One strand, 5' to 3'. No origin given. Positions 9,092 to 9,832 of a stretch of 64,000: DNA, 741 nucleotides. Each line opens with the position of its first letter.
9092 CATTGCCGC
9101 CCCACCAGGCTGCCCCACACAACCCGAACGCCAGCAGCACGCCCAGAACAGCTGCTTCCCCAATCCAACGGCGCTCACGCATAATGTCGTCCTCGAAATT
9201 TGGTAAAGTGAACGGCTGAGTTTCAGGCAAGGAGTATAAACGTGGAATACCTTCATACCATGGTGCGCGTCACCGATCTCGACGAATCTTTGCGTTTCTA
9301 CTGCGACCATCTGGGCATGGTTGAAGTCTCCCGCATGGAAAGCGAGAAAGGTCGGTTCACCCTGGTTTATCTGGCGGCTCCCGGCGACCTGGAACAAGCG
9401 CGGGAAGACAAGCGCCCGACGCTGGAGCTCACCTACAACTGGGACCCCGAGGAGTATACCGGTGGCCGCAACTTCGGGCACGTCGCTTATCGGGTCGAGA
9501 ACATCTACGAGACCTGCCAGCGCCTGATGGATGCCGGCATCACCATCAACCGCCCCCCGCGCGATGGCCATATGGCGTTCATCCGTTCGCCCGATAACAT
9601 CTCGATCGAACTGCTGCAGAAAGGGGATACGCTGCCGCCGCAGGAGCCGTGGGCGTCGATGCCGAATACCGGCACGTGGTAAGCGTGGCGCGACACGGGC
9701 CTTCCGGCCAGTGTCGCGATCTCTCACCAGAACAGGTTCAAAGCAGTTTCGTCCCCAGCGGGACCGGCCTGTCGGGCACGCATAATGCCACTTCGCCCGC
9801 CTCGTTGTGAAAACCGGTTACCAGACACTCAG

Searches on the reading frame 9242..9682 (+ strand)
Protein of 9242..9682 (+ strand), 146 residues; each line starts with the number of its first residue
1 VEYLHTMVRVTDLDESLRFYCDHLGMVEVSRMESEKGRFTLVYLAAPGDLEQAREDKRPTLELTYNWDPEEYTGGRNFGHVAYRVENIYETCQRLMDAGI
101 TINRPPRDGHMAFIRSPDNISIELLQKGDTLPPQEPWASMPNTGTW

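Call 19: search_protein_families(library=pfam, proteins=[window:9242-9682:+], max_evalue=0.001)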
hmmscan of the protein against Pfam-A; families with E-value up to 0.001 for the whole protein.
window:9242-9682:+ (146 aa): 2 families
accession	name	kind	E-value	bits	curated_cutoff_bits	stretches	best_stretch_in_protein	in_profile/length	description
PF00903.31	Glyoxalase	-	7.9e-18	65.4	20.6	1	5-124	4-121/121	Glyoxalase/Bleomycin resistance protein/Dioxygenase superfamily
PF13669.12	Glyoxalase_4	-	5.4e-10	40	27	1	5-109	2-101/109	Glyoxalase/Bleomycin resistance protein/Dioxygenase superfamily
